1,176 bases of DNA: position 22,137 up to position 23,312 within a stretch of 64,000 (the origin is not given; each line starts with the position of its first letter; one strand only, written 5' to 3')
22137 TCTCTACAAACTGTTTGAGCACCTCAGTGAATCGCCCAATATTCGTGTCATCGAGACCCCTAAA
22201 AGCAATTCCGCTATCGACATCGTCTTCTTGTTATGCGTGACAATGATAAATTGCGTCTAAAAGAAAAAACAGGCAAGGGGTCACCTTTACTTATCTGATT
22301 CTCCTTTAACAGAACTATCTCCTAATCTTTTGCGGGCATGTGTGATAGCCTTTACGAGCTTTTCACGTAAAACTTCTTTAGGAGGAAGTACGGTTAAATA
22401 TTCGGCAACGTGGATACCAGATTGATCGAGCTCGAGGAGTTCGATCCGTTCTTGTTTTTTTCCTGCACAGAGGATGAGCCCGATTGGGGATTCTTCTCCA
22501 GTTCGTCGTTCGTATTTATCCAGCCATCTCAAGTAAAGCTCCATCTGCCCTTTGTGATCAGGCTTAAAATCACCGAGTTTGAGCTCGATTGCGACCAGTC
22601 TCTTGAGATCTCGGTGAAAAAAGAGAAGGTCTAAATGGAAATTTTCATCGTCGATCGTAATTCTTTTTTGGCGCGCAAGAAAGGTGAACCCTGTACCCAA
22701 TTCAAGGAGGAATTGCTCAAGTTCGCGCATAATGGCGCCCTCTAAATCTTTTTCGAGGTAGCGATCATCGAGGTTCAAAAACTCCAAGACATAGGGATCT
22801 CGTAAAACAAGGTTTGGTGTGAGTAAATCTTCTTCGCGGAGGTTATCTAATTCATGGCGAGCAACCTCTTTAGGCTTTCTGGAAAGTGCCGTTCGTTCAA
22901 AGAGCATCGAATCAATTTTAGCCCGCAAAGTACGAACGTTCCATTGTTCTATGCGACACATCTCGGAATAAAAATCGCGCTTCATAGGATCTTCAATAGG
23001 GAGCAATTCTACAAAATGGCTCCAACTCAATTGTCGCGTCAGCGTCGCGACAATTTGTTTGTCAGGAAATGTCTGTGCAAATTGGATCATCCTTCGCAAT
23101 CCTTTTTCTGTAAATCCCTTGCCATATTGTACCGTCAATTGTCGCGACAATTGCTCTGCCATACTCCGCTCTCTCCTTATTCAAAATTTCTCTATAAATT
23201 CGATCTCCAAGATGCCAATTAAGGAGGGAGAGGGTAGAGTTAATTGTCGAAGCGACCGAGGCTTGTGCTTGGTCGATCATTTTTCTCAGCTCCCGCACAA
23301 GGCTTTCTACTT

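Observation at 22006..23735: smc 3' end present twice (functional copy + diverged, frame-preserving relic) bracketing a nuclease gene: footprint of integration into smc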

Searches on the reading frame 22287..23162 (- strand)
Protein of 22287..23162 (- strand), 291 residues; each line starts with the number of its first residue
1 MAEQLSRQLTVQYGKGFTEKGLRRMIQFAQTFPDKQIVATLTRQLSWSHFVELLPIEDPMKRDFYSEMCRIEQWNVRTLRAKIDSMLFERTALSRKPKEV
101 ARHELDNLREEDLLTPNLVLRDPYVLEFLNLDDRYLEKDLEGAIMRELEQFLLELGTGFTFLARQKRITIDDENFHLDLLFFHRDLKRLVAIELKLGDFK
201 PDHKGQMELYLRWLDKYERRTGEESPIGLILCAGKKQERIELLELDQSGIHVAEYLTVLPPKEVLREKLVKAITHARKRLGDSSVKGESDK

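Call 6: search_protein_families(library=pfam, proteins=[window:22287-23162:-])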
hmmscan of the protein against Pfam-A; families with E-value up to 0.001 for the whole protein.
window:22287-23162:- (291 aa): 2 families
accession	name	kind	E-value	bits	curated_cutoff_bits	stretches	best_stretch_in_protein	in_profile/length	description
PF06250.17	YhcG_C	-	2.3e-46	157.9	32.5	1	119-268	3-155/157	YhcG PDDEXK nuclease domain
PF17761.7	DUF1016_N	-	3.6e-29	102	32.8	1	3-90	50-137/137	DUF1016 N-terminal domain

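Call 14: find_homologous_proteins(query=window:22287-23162:-)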
Query window:22287-23162:- (291 aa): 8000 proteins with E <= 0.001 among 8000 candidates; the best 120 are listed.
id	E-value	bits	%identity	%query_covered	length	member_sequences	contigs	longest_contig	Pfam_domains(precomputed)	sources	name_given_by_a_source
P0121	1.5e-171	587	100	92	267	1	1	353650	PF17761.8,PF06250.18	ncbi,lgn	-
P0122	1.1e-161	555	87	96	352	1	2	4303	PF17761.8,PF06250.18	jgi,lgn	-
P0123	6.2e-152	523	84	96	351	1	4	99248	PF17761.8,PF06250.18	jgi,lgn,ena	-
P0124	7.0e-152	523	83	98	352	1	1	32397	PF17761.8,PF06250.18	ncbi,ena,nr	ncbi:MAG: hypothetical protein K1000chlam2_00161 [Chlamydiae bacterium]|nr:hypothetical protein [Chl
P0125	3.6e-150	517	81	98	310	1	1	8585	PF17761.8,PF06250.18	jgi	-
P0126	6.2e-150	516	81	98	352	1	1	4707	PF17761.8,PF06250.18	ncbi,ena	-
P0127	1.1e-149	516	80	97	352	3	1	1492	PF17761.8,PF06250.18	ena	-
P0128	2.3e-149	515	84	93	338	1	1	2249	PF17761.8,PF06250.18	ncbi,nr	ncbi:MAG: hypothetical protein K940chlam6_01336, partial [Chlamydiae bacterium]|nr:hypothetical prot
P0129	2.7e-149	514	83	96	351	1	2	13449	PF17761.8,PF06250.18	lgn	-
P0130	5.0e-149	513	81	97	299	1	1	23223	PF17761.8,PF06250.18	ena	-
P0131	2.6e-146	505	83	95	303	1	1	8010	PF17761.8,PF06250.18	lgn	-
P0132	1.2e-145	502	80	96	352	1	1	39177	PF17761.8,PF06250.18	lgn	-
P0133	3.2e-145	501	80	95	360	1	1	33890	PF17761.8,PF06250.18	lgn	-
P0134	1.2e-144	499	78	96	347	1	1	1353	PF17761.8,PF06250.18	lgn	-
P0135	1.3e-144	499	80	95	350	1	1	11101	PF17761.8,PF06250.18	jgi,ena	-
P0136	1.5e-144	499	77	99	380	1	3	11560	PF17761.8,PF06250.18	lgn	-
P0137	2.8e-144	498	78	98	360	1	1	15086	PF17761.8,PF06250.18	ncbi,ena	-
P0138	3.1e-144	498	78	97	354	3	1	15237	PF17761.8,PF06250.18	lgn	-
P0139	4.9e-144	497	80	95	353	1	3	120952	PF17761.8,PF06250.18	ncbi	-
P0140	9.0e-144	496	79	96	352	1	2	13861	PF17761.8,PF06250.18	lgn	-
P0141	1.3e-143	496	79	95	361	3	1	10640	PF17761.8,PF06250.18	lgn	-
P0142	2.1e-143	495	78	96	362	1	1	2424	PF17761.8,PF06250.18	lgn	-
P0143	2.5e-143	495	76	100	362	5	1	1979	PF17761.8,PF06250.18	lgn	-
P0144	2.6e-143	495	77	100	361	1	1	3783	PF17761.8,PF06250.18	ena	-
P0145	3.0e-143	494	80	96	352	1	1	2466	PF17761.8,PF06250.18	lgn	-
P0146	3.1e-143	494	78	96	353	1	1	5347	PF17761.8,PF06250.18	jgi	jgi:predicted nuclease of restriction endonuclease-like (RecB) superfamily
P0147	4.8e-143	494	79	95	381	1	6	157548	PF17761.8,PF06250.18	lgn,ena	-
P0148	5.6e-143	494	77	97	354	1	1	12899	PF17761.8,PF06250.18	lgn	-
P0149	2.8e-142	491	79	96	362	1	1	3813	PF17761.8,PF06250.18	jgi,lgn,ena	-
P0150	3.7e-142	491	79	96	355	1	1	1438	PF17761.8,PF06250.18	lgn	-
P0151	4.0e-142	491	78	95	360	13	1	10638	PF17761.8,PF06250.18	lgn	-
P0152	4.1e-142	491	77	98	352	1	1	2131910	PF17761.8,PF06250.18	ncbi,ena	-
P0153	5.1e-142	490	79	96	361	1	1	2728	PF17761.8,PF06250.18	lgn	-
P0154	6.0e-142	490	77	96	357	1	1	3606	PF17761.8,PF06250.18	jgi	jgi:predicted nuclease of restriction endonuclease-like (RecB) superfamily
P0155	1.0e-141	489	78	98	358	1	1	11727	PF17761.8,PF06250.18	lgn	-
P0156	1.3e-141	489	79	95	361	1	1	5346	PF17761.8,PF06250.18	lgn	-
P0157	1.5e-141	489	76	98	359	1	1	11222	PF17761.8,PF06250.18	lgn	-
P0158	1.8e-141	489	78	96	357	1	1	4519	PF17761.8,PF06250.18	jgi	jgi:predicted nuclease of restriction endonuclease-like (RecB) superfamily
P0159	2.1e-141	488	80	95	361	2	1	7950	PF17761.8,PF06250.18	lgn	-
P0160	2.8e-141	488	79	96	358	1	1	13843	PF17761.8,PF06250.18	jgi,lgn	jgi:predicted nuclease of restriction endonuclease-like (RecB) superfamily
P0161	3.6e-141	488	77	97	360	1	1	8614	PF17761.8,PF06250.18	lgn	-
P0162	4.4e-141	487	77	98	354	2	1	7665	PF17761.8,PF06250.18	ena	-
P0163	6.3e-141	487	79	96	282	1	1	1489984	PF17761.8,PF06250.18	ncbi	-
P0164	6.4e-141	487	77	96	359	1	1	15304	PF17761.8,PF06250.18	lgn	-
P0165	9.0e-141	486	80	95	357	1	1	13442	PF17761.8,PF06250.18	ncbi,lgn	-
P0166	9.3e-141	486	78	96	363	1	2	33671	PF17761.8,PF06250.18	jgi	jgi:predicted nuclease of restriction endonuclease-like (RecB) superfamily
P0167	9.9e-141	486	77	95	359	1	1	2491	PF17761.8,PF06250.18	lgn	-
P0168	1.1e-140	486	79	96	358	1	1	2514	PF17761.8,PF06250.18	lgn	-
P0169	1.3e-140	486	81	95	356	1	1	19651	PF17761.8,PF06250.18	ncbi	-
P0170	1.3e-140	486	77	98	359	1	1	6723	PF17761.8,PF06250.18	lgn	-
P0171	2.0e-140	485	79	95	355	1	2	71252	PF17761.8,PF06250.18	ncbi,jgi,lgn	-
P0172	2.1e-140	485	78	99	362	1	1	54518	PF17761.8,PF06250.18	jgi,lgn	jgi:predicted nuclease of restriction endonuclease-like (RecB) superfamily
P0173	2.7e-140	485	76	99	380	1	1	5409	PF17761.8,PF06250.18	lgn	-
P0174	3.1e-140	485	79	95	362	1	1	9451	PF17761.8,PF06250.18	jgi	jgi:predicted nuclease of restriction endonuclease-like (RecB) superfamily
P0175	3.1e-140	485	74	99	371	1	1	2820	PF17761.8,PF06250.18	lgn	-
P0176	4.0e-140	484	76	96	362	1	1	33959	PF17761.8,PF06250.18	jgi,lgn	-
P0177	4.2e-140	484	76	99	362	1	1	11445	PF17761.8,PF06250.18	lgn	-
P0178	4.9e-140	484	76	95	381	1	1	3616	PF17761.8,PF06250.18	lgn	-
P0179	6.3e-140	484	77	97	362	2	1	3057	PF17761.8,PF06250.18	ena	-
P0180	7.0e-140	483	77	98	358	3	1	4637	PF17761.8,PF06250.18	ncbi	-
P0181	7.2e-140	483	79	96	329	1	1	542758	PF17761.8,PF06250.18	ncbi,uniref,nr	ncbi:PDDEXK nuclease domain-containing protein [Candidatus Protochlamydia phocaeensis]|uniref:PDDEXK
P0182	7.9e-140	483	77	96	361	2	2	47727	PF17761.8,PF06250.18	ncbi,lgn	-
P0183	8.6e-140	483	78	96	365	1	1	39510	PF17761.8,PF06250.18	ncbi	-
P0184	9.6e-140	483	77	96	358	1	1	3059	PF17761.8,PF06250.18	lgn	-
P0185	1.0e-139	483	78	97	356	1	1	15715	PF17761.8,PF06250.18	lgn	-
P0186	1.0e-139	483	77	96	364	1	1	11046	PF17761.8,PF06250.18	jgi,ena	-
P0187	1.1e-139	483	77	95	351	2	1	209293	PF17761.8,PF06250.18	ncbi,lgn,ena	-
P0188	1.4e-139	482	79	95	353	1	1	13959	PF17761.8,PF06250.18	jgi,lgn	-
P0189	1.4e-139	482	78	95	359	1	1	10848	PF17761.8,PF06250.18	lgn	-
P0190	1.5e-139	482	78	96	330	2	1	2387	PF17761.8,PF06250.18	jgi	jgi:predicted nuclease of restriction endonuclease-like (RecB) superfamily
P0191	1.5e-139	482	77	98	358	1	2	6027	PF17761.8,PF06250.18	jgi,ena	-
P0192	1.8e-139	482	78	96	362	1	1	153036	PF17761.8,PF06250.18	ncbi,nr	ncbi:MAG: DUF1016 domain-containing protein [Chlamydiales bacterium]|nr:DUF1016 domain-containing pr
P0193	1.9e-139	482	75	98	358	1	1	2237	PF17761.8,PF06250.18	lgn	-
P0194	2.1e-139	482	79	95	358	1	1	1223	PF17761.8,PF06250.18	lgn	-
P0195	2.2e-139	482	78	96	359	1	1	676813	PF17761.8,PF06250.18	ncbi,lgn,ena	-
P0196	2.5e-139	482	77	96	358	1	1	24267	PF17761.8,PF06250.18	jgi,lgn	jgi:predicted nuclease of restriction endonuclease-like (RecB) superfamily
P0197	2.9e-139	481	77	96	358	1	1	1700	PF17761.8,PF06250.18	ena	-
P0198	3.5e-139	481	77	97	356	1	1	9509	PF17761.8,PF06250.18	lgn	-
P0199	3.6e-139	481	76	98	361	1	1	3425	PF17761.8,PF06250.18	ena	-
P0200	3.7e-139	481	76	97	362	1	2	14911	PF17761.8,PF06250.18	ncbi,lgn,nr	ncbi:MAG: DUF1016 domain-containing protein [Parachlamydiaceae bacterium]|nr:DUF1016 domain-containi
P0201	3.8e-139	481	77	96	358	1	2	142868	PF17761.8,PF06250.18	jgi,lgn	jgi:predicted nuclease of restriction endonuclease-like (RecB) superfamily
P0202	3.9e-139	481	76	96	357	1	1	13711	PF17761.8,PF06250.18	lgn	-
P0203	4.5e-139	481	76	98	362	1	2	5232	PF17761.8,PF06250.18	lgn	-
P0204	5.6e-139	480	77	96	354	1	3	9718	PF17761.8,PF06250.18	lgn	-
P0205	5.6e-139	480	78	97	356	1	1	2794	PF17761.8,PF06250.18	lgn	-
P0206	5.8e-139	480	79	95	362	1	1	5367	PF17761.8,PF06250.18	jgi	-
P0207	8.2e-139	480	75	98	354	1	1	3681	PF17761.8,PF06250.18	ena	-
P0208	1.0e-138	480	75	98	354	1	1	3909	PF17761.8,PF06250.18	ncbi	-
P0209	1.1e-138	479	77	96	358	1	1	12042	PF17761.8,PF06250.18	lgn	-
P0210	1.1e-138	479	77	95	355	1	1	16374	PF17761.8,PF06250.18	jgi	jgi:predicted nuclease of restriction endonuclease-like (RecB) superfamily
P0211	1.4e-138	479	76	95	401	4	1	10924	PF17761.8,PF06250.18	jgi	-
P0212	1.4e-138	479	77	96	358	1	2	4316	PF17761.8,PF06250.18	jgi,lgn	jgi:predicted nuclease of restriction endonuclease-like (RecB) superfamily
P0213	1.5e-138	479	77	95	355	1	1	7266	PF17761.8,PF06250.18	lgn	-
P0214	1.8e-138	479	75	97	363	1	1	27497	PF17761.8,PF06250.18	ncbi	ncbi:MAG: YhcG family protein [Chlamydiales bacterium]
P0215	1.9e-138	479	76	97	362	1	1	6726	PF17761.8,PF06250.18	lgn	-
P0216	2.0e-138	479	77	96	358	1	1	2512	PF17761.8,PF06250.18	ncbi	ncbi:MAG: YhcG family protein [Chlamydiales bacterium]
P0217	2.1e-138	479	77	96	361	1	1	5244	PF17761.8,PF06250.18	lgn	-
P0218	2.8e-138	478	79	95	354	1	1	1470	PF17761.8,PF06250.18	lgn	-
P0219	3.1e-138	478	77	96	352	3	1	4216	PF17761.8,PF06250.18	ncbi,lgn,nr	ncbi:MAG: DUF1016 family protein [Chlamydiia bacterium]|nr:DUF1016 family protein [Chlamydiia bacter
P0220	4.0e-138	478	74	98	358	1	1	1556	PF17761.8,PF06250.18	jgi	jgi:predicted nuclease of restriction endonuclease-like (RecB) superfamily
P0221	4.0e-138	478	77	96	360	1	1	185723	PF17761.8,PF06250.18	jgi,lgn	jgi:predicted nuclease of restriction endonuclease-like (RecB) superfamily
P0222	4.1e-138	478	77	95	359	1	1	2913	PF17761.8,PF06250.18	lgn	-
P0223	4.3e-138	478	77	95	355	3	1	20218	PF17761.8,PF06250.18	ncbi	-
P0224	4.8e-138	477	76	98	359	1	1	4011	PF17761.8,PF06250.18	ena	-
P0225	4.9e-138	477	76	96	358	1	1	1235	PF17761.8,PF06250.18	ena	-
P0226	5.0e-138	477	77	96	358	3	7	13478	PF17761.8,PF06250.18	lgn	-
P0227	5.5e-138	477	78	95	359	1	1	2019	PF17761.8,PF06250.18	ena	-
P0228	6.9e-138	477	75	96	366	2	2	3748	PF17761.8,PF06250.18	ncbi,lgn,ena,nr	ncbi:MAG: PDDEXK nuclease domain-containing protein [Chlamydiae bacterium]|nr:PDDEXK nuclease domain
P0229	7.0e-138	477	78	95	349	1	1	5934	PF17761.8,PF06250.18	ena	-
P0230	7.4e-138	477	74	96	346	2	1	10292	PF17761.8,PF06250.18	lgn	-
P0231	9.1e-138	476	77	96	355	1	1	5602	PF17761.8,PF06250.18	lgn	-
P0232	9.3e-138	476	76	97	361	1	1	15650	PF17761.8,PF06250.18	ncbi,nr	ncbi:MAG: DUF1016 family protein [Proteobacteria bacterium]|nr:DUF1016 family protein [Pseudomonadot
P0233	1.1e-137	476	75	97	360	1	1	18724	PF17761.8,PF06250.18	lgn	-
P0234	1.2e-137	476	75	97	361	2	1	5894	PF17761.8,PF06250.18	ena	-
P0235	1.4e-137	476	75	96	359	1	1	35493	PF17761.8,PF06250.18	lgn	-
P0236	1.6e-137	476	78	95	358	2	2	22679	PF17761.8,PF06250.18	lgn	-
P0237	1.9e-137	475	75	98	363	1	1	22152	PF17761.8,PF06250.18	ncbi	-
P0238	1.9e-137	475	76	96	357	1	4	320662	PF17761.8,PF06250.18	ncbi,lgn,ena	-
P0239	3.1e-137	475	75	96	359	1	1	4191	PF17761.8,PF06250.18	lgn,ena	-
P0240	3.1e-137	475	74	100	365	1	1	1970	PF17761.8,PF06250.18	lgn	-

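Call 15: search_protein_families(library=padloc, proteins=[window:22287-23162:-], max_evalue=0.01)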
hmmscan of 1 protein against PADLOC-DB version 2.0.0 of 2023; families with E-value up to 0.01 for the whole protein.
window:22287-23162:- (291 aa): 28 families (the best 25 are shown)
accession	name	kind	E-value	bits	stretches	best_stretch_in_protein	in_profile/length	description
PDLC04807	PDC-S02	-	9e-112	371.7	1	3-280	69-346/351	-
PDLC04822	PDC-S02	-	5.6e-97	322.9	1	3-241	65-293/294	-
PDLC04817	PDC-S02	-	3.9e-94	313.4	2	3-147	63-207/286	-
PDLC04803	PDC-S02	-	7.6e-79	263.2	1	11-276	4-261/269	-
PDLC04831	PDC-S02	-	7.7e-74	247.2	1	3-262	63-322/346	-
PDLC04795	PDC-S02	-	9.9e-74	246.6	1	3-273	76-344/357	-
PDLC04810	PDC-S02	-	1.2e-68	229.9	1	2-271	62-342/355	-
PDLC04825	PDC-S02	-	4.9e-55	184.4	1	3-126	69-192/193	-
PDLC04820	PDC-S02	-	8.2e-51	171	1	3-270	82-317/332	-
PDLC04813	PDC-S02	-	9.6e-48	160.4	1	119-273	7-162/175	-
PDLC04827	PDC-S02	-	1.4e-44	150.5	1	3-173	66-232/234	-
PDLC01464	PD_DExK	-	1.7e-39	133.1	1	47-193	1-126/126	"CAS-I,CAS-II,CAS-III,CAS-IV,CAS-V,CAS-VI; associated"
PDLC04821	PDC-S02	-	9.1e-26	88.6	1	3-67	65-129/133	-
PDLC04798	PDC-S02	-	9.7e-25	85.9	1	122-257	53-189/222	-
PDLC04826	PDC-S02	-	1.4e-23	81.7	1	3-160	63-217/222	-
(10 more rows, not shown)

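Call 16: find_encoding_contigs(protein=P0121, flank=3000, max_places=3)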
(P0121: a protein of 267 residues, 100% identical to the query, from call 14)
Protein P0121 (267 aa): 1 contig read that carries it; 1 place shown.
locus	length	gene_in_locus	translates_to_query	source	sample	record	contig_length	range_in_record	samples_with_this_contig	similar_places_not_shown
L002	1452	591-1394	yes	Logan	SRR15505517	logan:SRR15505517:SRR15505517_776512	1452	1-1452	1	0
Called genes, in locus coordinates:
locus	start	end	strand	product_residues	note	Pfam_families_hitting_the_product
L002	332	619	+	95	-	PF17761:DUF1016_N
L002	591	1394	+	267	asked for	PF17761:DUF1016_N, PF06250:YhcG_C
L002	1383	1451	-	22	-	?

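Call 17: find_encoding_contigs(protein=P0163, flank=6000, max_places=3)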
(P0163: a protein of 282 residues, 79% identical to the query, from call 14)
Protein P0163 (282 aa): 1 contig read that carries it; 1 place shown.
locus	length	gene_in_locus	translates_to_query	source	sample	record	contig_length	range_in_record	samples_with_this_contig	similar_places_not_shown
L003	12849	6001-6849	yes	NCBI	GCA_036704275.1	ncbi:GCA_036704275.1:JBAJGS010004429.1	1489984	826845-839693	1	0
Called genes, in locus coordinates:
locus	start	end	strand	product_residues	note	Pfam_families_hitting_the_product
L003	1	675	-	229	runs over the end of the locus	PF21948:LplA-B_cat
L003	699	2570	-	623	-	PF01134:GIDA, PF07992:Pyr_redox_2 (weak), PF12831:FAD_oxidored (weak), PF21680:GIDA_C_1st, PF13932:SAM_GIDA_C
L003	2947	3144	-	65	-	-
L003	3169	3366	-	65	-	PF13613:HTH_Tnp_4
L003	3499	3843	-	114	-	-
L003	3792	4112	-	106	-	-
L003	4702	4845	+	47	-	-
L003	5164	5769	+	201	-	PF00589:Phage_integrase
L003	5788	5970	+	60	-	PF17761:DUF1016_N (weak)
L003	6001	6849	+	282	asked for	PF17761:DUF1016_N, PF06250:YhcG_C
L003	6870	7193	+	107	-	-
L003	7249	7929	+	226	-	PF14104:DUF4277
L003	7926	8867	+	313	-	-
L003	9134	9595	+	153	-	-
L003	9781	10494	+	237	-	-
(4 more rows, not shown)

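Call 18: find_encoding_contigs(protein=P0152, flank=6000, max_places=3)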
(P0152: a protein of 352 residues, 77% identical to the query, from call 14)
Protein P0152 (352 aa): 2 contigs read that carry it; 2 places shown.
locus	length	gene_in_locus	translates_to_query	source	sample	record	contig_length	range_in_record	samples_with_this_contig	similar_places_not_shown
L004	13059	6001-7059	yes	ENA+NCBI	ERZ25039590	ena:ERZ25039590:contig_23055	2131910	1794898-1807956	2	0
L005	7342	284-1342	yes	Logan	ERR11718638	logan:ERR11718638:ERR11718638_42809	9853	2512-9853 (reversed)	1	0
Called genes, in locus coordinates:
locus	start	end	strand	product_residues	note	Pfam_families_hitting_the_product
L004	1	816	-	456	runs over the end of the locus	PF00390:malic, PF03949:Malic_M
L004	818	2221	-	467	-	PF00206:Lyase_1, PF10415:FumaraseC_C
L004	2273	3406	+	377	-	PF00190:Cupin_1, PF05899:Cupin_3 (faint), PF07883:Cupin_2, PF00190:Cupin_1, PF07883:Cupin_2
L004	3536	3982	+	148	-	PF00583:Acetyltransf_1, PF13673:Acetyltransf_10, PF13508:Acetyltransf_7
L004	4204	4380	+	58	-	-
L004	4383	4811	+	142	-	PF00293:NUDIX, PF14815:NUDIX_4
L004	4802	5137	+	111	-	PF01588:tRNA_bind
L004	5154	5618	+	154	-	PF02502:LacAB_rpiB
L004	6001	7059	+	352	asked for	PF17761:DUF1016_N, PF06250:YhcG_C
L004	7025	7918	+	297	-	PF09588:YqaJ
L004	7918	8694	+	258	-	PF00905:Transpeptidase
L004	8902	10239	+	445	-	PF04326:SLFN_AlbA_2, PF22168:DIP2311-like_C (faint), PF13749:HATPase_c_4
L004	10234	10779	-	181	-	PF01931:NTPase_I-T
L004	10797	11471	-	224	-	PF00300:His_Phos_1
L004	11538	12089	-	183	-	PF03352:Adenine_glyco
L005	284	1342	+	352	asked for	PF17761:DUF1016_N, PF06250:YhcG_C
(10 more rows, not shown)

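Call 21: find_encoding_contigs(protein=P0122, flank=5000, max_places=3)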
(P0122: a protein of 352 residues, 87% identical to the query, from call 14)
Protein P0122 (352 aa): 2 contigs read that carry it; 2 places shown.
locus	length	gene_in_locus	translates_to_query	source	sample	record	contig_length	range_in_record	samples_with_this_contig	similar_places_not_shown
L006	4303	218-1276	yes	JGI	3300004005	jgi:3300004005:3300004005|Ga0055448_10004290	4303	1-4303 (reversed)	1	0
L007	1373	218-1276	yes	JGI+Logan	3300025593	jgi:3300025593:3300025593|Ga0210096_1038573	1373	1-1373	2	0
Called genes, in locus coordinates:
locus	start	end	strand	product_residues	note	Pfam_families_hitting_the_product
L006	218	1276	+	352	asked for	PF17761:DUF1016_N, PF06250:YhcG_C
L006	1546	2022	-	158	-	PF00872:Transposase_mut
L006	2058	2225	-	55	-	PF00872:Transposase_mut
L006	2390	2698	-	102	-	-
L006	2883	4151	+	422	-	-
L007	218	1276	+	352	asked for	PF17761:DUF1016_N, PF06250:YhcG_C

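Call 22: find_encoding_contigs(protein=P0123, flank=6000, max_places=4)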
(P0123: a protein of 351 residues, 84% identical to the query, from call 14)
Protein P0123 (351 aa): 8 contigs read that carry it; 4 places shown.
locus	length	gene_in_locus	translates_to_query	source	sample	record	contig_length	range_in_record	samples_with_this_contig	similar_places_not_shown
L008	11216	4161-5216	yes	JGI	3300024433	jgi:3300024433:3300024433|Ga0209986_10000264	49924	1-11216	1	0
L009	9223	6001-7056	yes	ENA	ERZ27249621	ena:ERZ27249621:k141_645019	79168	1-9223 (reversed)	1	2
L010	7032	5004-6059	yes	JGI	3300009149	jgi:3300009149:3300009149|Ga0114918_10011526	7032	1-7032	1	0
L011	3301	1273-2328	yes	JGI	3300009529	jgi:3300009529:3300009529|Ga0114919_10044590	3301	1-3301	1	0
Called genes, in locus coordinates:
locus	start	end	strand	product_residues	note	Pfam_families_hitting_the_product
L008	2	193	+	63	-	?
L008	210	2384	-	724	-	PF00144:Beta-lactamase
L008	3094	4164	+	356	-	PF00589:Phage_integrase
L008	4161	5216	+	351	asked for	PF17761:DUF1016_N, PF06250:YhcG_C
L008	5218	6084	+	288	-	-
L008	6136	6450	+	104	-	-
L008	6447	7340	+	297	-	PF13276:HTH_21, PF00665:rve, PF13683:rve_3, PF13333:rve_2 (weak)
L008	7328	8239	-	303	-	PF00657:Lipase_GDSL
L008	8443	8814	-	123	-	PF01648:ACPS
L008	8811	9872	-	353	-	-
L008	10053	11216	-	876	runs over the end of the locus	-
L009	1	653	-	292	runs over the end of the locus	PF03690:MYG1_exonuc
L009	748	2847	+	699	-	-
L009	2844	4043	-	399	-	PF06727:DUF1207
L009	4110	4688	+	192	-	PF03352:Adenine_glyco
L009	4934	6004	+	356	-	PF00589:Phage_integrase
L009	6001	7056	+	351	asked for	PF17761:DUF1016_N, PF06250:YhcG_C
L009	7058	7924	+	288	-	-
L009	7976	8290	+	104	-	-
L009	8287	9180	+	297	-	PF13276:HTH_21, PF00665:rve, PF13683:rve_3, PF13333:rve_2 (weak)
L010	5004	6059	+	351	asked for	PF17761:DUF1016_N, PF06250:YhcG_C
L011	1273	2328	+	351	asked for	PF17761:DUF1016_N, PF06250:YhcG_C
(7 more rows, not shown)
